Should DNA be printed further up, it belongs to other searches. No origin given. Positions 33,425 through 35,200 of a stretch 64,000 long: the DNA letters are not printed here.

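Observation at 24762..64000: Glycan-assembly supercluster next to aglB carrying five B12-binding radical SAM genes plus one SPASM radical SAM gene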

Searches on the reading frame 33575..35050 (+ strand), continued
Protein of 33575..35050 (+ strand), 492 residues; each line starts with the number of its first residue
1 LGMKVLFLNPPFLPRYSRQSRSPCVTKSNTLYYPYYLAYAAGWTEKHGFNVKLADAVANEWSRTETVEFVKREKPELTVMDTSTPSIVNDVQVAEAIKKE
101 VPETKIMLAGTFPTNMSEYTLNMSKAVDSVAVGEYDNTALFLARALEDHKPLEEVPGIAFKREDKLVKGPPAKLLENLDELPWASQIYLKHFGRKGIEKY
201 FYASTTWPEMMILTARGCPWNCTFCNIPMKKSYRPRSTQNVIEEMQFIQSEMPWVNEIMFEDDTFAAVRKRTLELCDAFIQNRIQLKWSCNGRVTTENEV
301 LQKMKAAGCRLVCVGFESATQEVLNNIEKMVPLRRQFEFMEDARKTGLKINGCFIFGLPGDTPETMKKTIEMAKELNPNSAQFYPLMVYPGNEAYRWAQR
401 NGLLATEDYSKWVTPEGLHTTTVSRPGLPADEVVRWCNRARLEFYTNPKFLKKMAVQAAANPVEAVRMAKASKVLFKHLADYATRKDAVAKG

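Call 20: find_related_loci(query=A1, collection=genome_contigs, flank=10000)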
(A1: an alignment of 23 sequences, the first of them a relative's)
Query A1 (490 aa) in genome_contigs; peptide patterns used: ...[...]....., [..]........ (x = any residue, [..] = any of these).
233 stretches matched a pattern; 172 encode a relative of the query (tblastn E <= 1e-3); the best 80 are kept; 80 distinct loci.
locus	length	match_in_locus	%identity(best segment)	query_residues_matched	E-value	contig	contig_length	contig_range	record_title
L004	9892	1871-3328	67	1-486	0e+0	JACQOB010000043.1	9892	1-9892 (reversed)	MAG: Candidatus Aenigmatarchaeota archaeon isolate NC_groundwater_1270_Ag_S-0.2um_52_24 S_p2_S4_coassembly_k141_1096180,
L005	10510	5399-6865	59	1-486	0e+0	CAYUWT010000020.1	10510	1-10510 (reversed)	MAG TPA_asm: uncultured archaeon isolate binchicken_co21_273 genome assembly, contig: NODE_5231_length_10510_cov_5.63003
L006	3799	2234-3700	58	2-489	0e+0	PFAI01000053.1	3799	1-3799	MAG: Candidatus Diapherotrites archaeon CG10_big_fil_rev_8_21_14_0_10_31_34 CG10_8_21_14_0.10_scaffold_32608_c, whole ge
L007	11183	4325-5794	59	1-489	0e+0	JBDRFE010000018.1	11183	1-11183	MAG: archaeon isolate MEGAHIT-group-1.353 k141_125466, whole genome shotgun sequence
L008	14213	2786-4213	59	1-478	0e+0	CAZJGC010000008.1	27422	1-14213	MAG TPA_asm: uncultured archaeon isolate SRP216583_co2_141 genome assembly, contig: NODE_1070_length_27422_cov_78.525779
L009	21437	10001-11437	61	1-478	0e+0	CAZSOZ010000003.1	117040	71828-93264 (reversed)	MAG TPA_asm: uncultured archaeon isolate SRP141376_co4_183 genome assembly, contig: NODE_214_length_117040_cov_12.116425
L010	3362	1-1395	58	8-477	0e+0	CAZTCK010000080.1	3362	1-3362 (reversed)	MAG TPA_asm: uncultured archaeon isolate binchicken_co184_69 genome assembly, contig: NODE_63273_length_3362_cov_9.82975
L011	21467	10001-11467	59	2-489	0e+0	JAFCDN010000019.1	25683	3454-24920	MAG: Candidatus Iainarchaeum archaeon isolate Meg19_1012_Bin_505 Meg19_1012_Bin_505_scaffold_6439, whole genome shotgun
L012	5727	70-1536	56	1-488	0e+0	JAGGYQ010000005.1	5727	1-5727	MAG: Candidatus Aenigmatarchaeota archaeon isolate AUK182 PB_MBMC_136_c_000000000059, whole genome shotgun sequence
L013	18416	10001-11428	56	1-477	0e+0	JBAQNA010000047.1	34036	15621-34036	MAG: Candidatus Aenigmatarchaeota archaeon isolate MFD12050_ilm_asm_bin17 k127_66927, whole genome shotgun sequence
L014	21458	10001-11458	59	1-486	0e+0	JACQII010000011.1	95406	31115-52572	MAG: Candidatus Aenigmatarchaeota archaeon isolate NC_groundwater_1121_Ag_S-0.1um_63_48 S_p1_S3_coassembly_k141_1742041,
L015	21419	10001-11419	55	1-477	0e+0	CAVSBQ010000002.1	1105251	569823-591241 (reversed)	MAG: Candidatus Aenigmarchaeota archaeon isolate MFD04408.bin.2.45 genome assembly, contig: contig_22876, whole genome s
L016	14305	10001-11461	56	1-486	0e+0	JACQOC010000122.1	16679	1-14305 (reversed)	MAG: Candidatus Aenigmatarchaeota archaeon isolate NC_groundwater_1271_Ag_S-0.2um_58_22 S_p2_S4_coassembly_k141_3949297,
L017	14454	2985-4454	58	1-489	0e+0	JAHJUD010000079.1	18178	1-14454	MAG: Candidatus Micrarchaeota archaeon isolate OS_PC_MetaG.mb.82 OS_PC_MetaG.mb.82_k141_272258, whole genome shotgun seq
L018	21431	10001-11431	56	1-479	0e+0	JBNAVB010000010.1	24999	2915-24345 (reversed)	MAG: Candidatus Pacearchaeota archaeon isolate Kamch4342-D-MF-027 bin64.fa-10, whole genome shotgun sequence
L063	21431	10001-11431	44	1-477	9e-141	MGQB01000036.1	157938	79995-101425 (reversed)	MAG: Deltaproteobacteria bacterium RBG_13_43_22 RBG_13_scaffold_87, whole genome shotgun sequence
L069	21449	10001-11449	45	1-477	7e-139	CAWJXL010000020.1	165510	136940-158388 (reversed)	MAG: uncultured Fibrobacterota bacterium isolate MFD01231.bin.2.73 genome assembly, contig: contig_13643, whole genome s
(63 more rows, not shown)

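Call 32: search_solved_structures(query=A1, max_evalue=0.001)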
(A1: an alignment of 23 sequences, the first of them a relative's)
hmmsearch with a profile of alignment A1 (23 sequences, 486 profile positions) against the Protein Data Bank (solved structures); distinct sequences matched with E-value up to 0.001: 8.
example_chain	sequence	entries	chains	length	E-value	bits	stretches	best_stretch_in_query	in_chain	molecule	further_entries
6fd2_B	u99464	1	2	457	5.1e-24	88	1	210-425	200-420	Putative apramycin biosynthetic oxidoreductase 4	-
5ul2_A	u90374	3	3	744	1.6e-11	46.7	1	63-346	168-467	OxsB protein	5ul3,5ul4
9ccb_A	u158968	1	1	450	8.9e-10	41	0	297-377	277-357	Radical SAM core domain-containing protein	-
9n1b_A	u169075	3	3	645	1.5e-09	40.3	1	98-369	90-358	Radical SAM protein | Radical SAM enzyme CysS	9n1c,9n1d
7kdx_A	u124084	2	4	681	5.3e-09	38.4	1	72-388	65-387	Methyltransferase TokK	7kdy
6wte_A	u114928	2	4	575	4.4e-07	32.1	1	209-381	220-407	B12-binding domain-containing protein | Tryptophan-C2-methyltransferase containing B12-binding domain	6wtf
2qgq_A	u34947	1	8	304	0.00016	23.6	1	211-249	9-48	Protein TM_1862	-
4jc0_A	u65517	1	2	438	0.00028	22.9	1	211-249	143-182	Ribosomal protein S12 methylthiotransferase RimO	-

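Call 48: predict_structure(alignment_id=A1)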
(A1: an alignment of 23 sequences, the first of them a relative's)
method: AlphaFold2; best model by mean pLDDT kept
length: 490 residues; sequences in the alignment: 23
mean_pLDDT: 87.9   pTM: 0.89
mean pLDDT of the five models: 87.9, 86.6, 86.3, 86.2, 85.2
residues with pLDDT >= 90: 274; 70-90: 169; 50-70: 41; < 50: 6
segments of 3 or more residues with pLDDT < 50: 23-25
pLDDT, mean of each block of 10 residues (from residue 1): 96 65 58 92 98 94 98 97 92 98 94 92 96 92 97 96 93 92 97 89 80 84 77 94 97 88 78 97 91 92 94 88 84 94 92 91 96 91 85 90 88 77 90 87 88 82 67 63 55
secondary structure, 60 per line:
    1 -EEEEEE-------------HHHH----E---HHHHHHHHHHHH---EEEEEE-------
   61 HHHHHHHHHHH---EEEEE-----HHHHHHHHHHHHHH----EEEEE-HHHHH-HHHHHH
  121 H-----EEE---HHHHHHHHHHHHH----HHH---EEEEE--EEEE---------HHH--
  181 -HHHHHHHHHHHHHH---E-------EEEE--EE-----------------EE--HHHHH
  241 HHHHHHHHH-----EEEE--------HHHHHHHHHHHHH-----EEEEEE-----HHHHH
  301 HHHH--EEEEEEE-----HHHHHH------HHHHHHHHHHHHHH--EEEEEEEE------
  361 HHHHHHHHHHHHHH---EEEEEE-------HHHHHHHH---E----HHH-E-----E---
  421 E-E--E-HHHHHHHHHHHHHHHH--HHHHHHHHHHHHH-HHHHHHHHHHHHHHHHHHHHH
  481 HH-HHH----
elements in order: E2-7 H21-24 H33-44 E48-53 H61-71 E75-79 H85-98 E103-107 H109-113 H115-121 E127-129 H133-145 E156-160 E163-166 H182-195 E207-210 H236-249 E255-258 H267-279 E285-290 H296-304 E307-313 H319-324 H331-344 E347-354 H361-374 E378-383 H391-398 H428-443 H446-458 H460-482

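Call 51: fold_search(model_id=the predicted structure, library=pdb)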
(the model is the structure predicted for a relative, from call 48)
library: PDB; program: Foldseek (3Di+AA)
matches with E <= 10: 1820; with E <= 0.001: 151
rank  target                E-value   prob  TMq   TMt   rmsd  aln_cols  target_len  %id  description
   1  6fd2_A                1.6e-22  1.00  0.71  0.76   6.2       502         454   20  Radical SAM 1,2-diol dehydratase AprD4 in complex with its substrate paromamine (released 2018-01-17)
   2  6fd2_B                1.7e-22  1.00  0.68  0.73   6.2       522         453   19  Radical SAM 1,2-diol dehydratase AprD4 in complex with its substrate paromamine (released 2018-01-17)
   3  6wtf_A                7.7e-21  1.00  0.65  0.59   4.0       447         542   17  Structure of radical S-adenosylmethionine methyltransferase, TsrM, from Kitasatospora setae with tryptophan substrate  (released 2020-12-23)
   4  5ul4                  1.3e-20  1.00  0.70  0.49   7.4       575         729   13  Structure of Cobalamin-dependent S-adenosylmethionine radical enzyme OxsB with aqua-cobalamin and S-adenosylmethionine b (released 2017-04-19)
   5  6wte_A                2.8e-20  1.00  0.66  0.57   6.8       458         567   17  Structure of radical S-adenosylmethionine methyltransferase, TsrM, from Kitasatospora setae with cobalamin and [4Fe-4S (released 2020-12-23)
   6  6wte_B                4.8e-20  1.00  0.71  0.66   6.7       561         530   16  Structure of radical S-adenosylmethionine methyltransferase, TsrM, from Kitasatospora setae with cobalamin and [4Fe-4S (released 2020-12-23)
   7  6wtf_B                8.4e-20  1.00  0.67  0.62   6.0       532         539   16  Structure of radical S-adenosylmethionine methyltransferase, TsrM, from Kitasatospora setae with tryptophan substrate  (released 2020-12-23)
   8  5ul3                  2.3e-19  1.00  0.70  0.49   6.6       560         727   13  Structure of Cobalamin-dependent S-adenosylmethionine radical enzyme OxsB with aqua-cobalamin bound (released 2017-04-19)
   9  9ccb                  3.5e-19  1.00  0.63  0.73   8.2       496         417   18  X-ray crystal structure of methyl-coenzyme M reductase glutamine methylase (MgmA) from Methanothermobacter marburgensis  (released 2025-01-01)
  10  9n1d                  4.9e-19  1.00  0.70  0.56   6.9       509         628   16  Crystal structure of CysS from Corallococcus sp. CA054B with 5'-deoxyadenosine and methionine bound (released 2026-01-28)
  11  9n1b                  9.1e-19  1.00  0.67  0.53   8.3       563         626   15  Crystal structure of CysS from Corallococcus sp. CA054B with 5'-deoxyadenosine, methionine, and pantetheinylated 3-metho (released 2026-01-28)
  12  9n1c                  1.1e-18  1.00  0.67  0.54   8.6       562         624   14  Crystal structure of CysS from Corallococcus sp. CA054B with 5'-deoxyadenosine, methionine, and pantetheinylated 3-ethox (released 2026-01-28)
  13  5ul2                  4.6e-18  1.00  0.67  0.46   7.0       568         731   14  Structure of Apo, SeMet-labeled Cobalamin-dependent S-adenosylmethionine radical enzyme OxsB (released 2017-04-19)
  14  7kdx_A                1.2e-17  1.00  0.66  0.50   8.1       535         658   16  Crystal structure of Streptomyces tokunonesis TokK with hydroxycobalamin, 5'-deoxyadenosine, and methionine (released 2022-01-12)
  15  7kdy_A                1.6e-17  1.00  0.66  0.50   8.2       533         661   17  Crystal structure of Streptomyces tokunonesis TokK with hydroxycobalamin, 5'-deoxyadenosine, methionine, and (2R)-pant (released 2022-01-12)
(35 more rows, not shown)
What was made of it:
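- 33581..35053 (+): rS1: B12-domain radical SAM, HpnJ-sister family; the conserved core enzyme. AF2 model pLDDT 87.9, best PDB matches AprD4, TsrM and OxsB (calls 48, 51).
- On Class-B (B12-binding-domain) radical SAM enzymes: The rS1 model superposes on AprD4, TsrM, OxsB, CysS and TokK at query-normalised TM 0.63-0.71 (call 51).
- Closest known: Class-B and related rSAM enzymes that act on sugars: AprD4. Same: AprD4 is the best structural and sequence match in the PDB, and OxsB is close behind (calls 32, 51).
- Next come TsrM and OxsB, a sugar ring-contraction enzyme (calls 48, 51). TsrM, MgmA, CysS and TokK are among the top structural matches (call 51). The best structural match, AprD4, is a dehydratase (call 51).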

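Call 54: search_protein_families(library=pfam, proteins=[L063:4094-6175:+, L063:7586-8725:+, L063:8733-9965:+, L063:11436-12452:+, L063:12140-13234:+, L063:13234-14688:+, L069:7220-8095:+, L069:8095-9123:+, L069:12109-12843:+, L069:13636-14835:+], max_evalue=0.001)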
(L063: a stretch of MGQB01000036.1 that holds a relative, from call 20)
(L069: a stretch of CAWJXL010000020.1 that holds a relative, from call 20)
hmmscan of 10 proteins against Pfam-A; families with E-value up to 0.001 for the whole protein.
L063:4094-6175:+ (694 aa): 1 family
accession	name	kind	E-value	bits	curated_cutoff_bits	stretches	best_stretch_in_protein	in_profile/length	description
PF01229.23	Glyco_hydro_39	-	5.1e-16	59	26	1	327-448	117-229/472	Glycosyl hydrolases family 39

L063:7586-8725:+ (380 aa): 1 family
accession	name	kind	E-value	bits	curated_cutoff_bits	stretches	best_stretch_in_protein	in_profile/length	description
PF01075.23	Glyco_transf_9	-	5.4e-35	121.3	22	1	113-348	2-238/247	Glycosyltransferase family 9 (heptosyltransferase)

L063:8733-9965:+ (411 aa): 10 families
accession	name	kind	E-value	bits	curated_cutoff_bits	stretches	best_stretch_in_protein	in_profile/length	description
PF04015.17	DUF362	-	1e-45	156.7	24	1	39-235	1-200/200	Domain of unknown function (DUF362)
PF00037.32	Fer4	-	3.8e-08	33.3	21.1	1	340-358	3-21/24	4Fe-4S binding domain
PF12838.12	Fer4_7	-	1e-07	32.7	27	0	371-392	1-22/52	4Fe-4S dicluster domain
PF13484.11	Fer4_16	-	9e-07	30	30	0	371-390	1-20/66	4Fe-4S double cluster binding domain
PF13237.11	Fer4_10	-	2.5e-06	27.7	25.5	1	340-383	4-53/53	4Fe-4S dicluster domain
PF12797.12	Fer4_2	-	9.2e-06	25.7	24.5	0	339-357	4-22/22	4Fe-4S binding domain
PF14697.11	Fer4_21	-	3.6e-05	24.2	35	0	340-388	3-58/59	4Fe-4S dicluster domain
PF13183.11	Fer4_8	-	0.00011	23.1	27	0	343-358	52-67/68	4Fe-4S dicluster domain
PF13187.11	Fer4_9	-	0.00013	22.4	27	1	344-387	1-52/52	4Fe-4S dicluster domain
PF12837.12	Fer4_6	-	0.00024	21.3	25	0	339-357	3-21/24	4Fe-4S binding domain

L063:11436-12452:+ (339 aa): 6 families
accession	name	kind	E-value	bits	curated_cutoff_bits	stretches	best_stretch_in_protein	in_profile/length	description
PF00535.33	Glycos_transf_2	-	1.3e-35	123.2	23.3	1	21-147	1-131/168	Glycosyl transferase family 2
PF13641.12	Glyco_tranf_2_3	-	1.2e-23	84.8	27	1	20-231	3-225/230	Glycosyltransferase like family 2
PF10111.15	Glyco_tranf_2_2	-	2.1e-16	60.7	27.3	1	21-219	1-219/276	Glycosyltransferase like family 2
PF13506.12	Glyco_transf_21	-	9.3e-09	35.4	21.7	1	88-217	24-155/174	Glycosyl transferase family 21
PF13632.12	Glyco_trans_2_3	-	6e-05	23.4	27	1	102-299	6-183/198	Glycosyl transferase family group 2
PF03071.21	GNT-I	-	0.00064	19.1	25.4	1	20-80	95-157/434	GNT-I family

L063:12140-13234:+ (365 aa): 2 families
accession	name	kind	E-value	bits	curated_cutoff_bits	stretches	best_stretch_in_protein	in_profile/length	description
PF02709.20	Glyco_transf_7C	-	0.00021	21.3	23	1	268-310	20-62/78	N-terminal domain of galactosyltransferase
PF13641.12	Glyco_tranf_2_3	-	0.0007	20.1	27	1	251-320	142-211/230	Glycosyltransferase like family 2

L063:13234-14688:+ (485 aa): 1 family
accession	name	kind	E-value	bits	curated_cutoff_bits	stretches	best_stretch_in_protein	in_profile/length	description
PF00953.26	Glycos_transf_4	-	1.5e-36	126.2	27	1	84-237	2-158/160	Glycosyl transferase family 4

L069:7220-8095:+ (292 aa): 1 family
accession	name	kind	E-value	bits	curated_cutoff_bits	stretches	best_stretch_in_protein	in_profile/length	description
PF01551.29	Peptidase_M23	-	9.2e-30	103.1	28.7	1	182-276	2-96/96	Peptidase family M23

L069:8095-9123:+ (343 aa): 1 family
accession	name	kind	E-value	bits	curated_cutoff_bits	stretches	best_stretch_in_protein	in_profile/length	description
PF01075.23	Glyco_transf_9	-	1.4e-26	93.8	22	1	68-286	7-221/247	Glycosyltransferase family 9 (heptosyltransferase)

L069:12109-12843:+ (245 aa): 2 families
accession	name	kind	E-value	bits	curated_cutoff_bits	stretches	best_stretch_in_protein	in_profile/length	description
PF01522.26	Polysacc_deac_1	-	4.6e-17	62.6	23.1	1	56-151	20-115/124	Polysaccharide deacetylase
PF11959.13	DUF3473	-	7.5e-05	23.1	29.6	1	164-203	1-42/130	Domain of unknown function (DUF3473)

L069:13636-14835:+ (400 aa): 4 families
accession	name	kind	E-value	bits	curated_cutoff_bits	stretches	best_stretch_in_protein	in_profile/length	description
PF00535.33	Glycos_transf_2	-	7.3e-21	75.3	23.3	1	62-224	2-161/168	Glycosyl transferase family 2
PF13641.12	Glyco_tranf_2_3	-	1.3e-15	58.5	27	1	58-263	1-211/230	Glycosyltransferase like family 2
PF13632.12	Glyco_trans_2_3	-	1.8e-10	41.4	27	1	141-350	1-194/198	Glycosyl transferase family group 2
PF13506.12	Glyco_transf_21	-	1.5e-05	24.9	21.7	1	131-227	23-114/174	Glycosyl transferase family 21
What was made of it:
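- A Fibrobacterota MAG: GT9, the rSAM, a polysaccharide deacetylase and a GT2 (call 54).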

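Call 55: search_dna_similar(query=window:33581-35050:+, collection=plasmids, mode=protein, max_evalue=1e-20, max_rows=25)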
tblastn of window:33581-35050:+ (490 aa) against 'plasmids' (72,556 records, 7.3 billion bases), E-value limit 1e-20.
Records with a match: 53; places in all: 56; records where one place covers at least 80% of the query: 29.
Best place of each record, by identity: <60% 53.
By first word of the organism name: Mycetohabitans 9; Streptomyces 9; Paraburkholderia 4; Azospirillum 4; Lawsonia 3; Caballeronia 3; Burkholderia 3; Solidesulfovibrio 2; Sinorhizobium 2; Skermanella 2; and 11 more.
By predicted mobility (MOB-suite, as given by PLSDB): non-mobilizable 36; mobilizable 12; conjugative 5.
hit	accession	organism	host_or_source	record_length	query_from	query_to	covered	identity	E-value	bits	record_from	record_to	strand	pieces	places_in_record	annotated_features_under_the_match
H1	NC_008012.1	Lawsonia intracellularis PHE/MN1-00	Sus scrofa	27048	1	477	97%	39.4%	2e-115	381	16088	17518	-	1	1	radical SAM protein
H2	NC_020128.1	Lawsonia intracellularis N343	-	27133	1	477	97%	39.4%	2e-115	381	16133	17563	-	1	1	radical SAM protein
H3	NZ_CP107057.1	Lawsonia intracellularis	-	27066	1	477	97%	39.4%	3e-115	380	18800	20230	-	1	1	radical SAM protein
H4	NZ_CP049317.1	Caballeronia sp. SBC2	whole organism,soil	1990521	50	446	81%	34.9%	5e-64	232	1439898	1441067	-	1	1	none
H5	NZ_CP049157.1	Caballeronia sp. SBC1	whole organism,soil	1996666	50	446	81%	34.9%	5e-64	232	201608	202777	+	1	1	none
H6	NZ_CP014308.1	Burkholderia sp. PAMC 26561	single cell,lichen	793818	48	446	81%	34.5%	6e-63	229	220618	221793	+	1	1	hpnJ: hopanoid biosynthesis associated radical SAM protein HpnJ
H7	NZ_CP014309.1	Burkholderia sp. PAMC 26561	single cell,lichen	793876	48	446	81%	34.5%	6e-63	229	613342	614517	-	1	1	hpnJ: hopanoid biosynthesis associated radical SAM protein HpnJ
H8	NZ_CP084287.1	Caballeronia zhejiangensis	Anasa tristis,Cell culture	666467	50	446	81%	34.4%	3e-63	229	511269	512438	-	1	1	hpnJ: hopanoid biosynthesis associated radical SAM protein HpnJ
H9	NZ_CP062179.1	Mycetohabitans endofungorum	Rhizopus microsporus,bacterial ...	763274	50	446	81%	34.2%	7e-64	232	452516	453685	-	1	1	hpnJ: hopanoid biosynthesis associated radical SAM protein HpnJ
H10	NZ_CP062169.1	Mycetohabitans endofungorum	Rhizopus microsporus,bacterial ...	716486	50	446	81%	34.2%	7e-64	232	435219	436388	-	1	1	hpnJ: hopanoid biosynthesis associated radical SAM protein HpnJ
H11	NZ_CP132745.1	Mycetohabitans endofungorum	-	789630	50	446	81%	34.2%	1e-63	231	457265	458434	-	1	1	hpnJ: hopanoid biosynthesis associated radical SAM protein HpnJ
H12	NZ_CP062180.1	Mycetohabitans endofungorum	Rhizopus microsporus,bacterial ...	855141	50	446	81%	34.2%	1e-63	231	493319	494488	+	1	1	hpnJ: hopanoid biosynthesis associated radical SAM protein HpnJ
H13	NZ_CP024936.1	Paraburkholderia graminis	soil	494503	48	446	81%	33.7%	1e-62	228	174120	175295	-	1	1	hpnJ: hopanoid biosynthesis associated radical SAM protein HpnJ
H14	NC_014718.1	Mycetohabitans rhizoxinica HKI 454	-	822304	50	446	81%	33.9%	5e-63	229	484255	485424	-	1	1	hpnJ: hopanoid biosynthesis associated radical SAM protein HpnJ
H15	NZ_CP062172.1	Mycetohabitans rhizoxinica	Rhizopus microsporus,bacterial ...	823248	50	446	81%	33.9%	5e-63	229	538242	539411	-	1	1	hpnJ: hopanoid biosynthesis associated radical SAM protein HpnJ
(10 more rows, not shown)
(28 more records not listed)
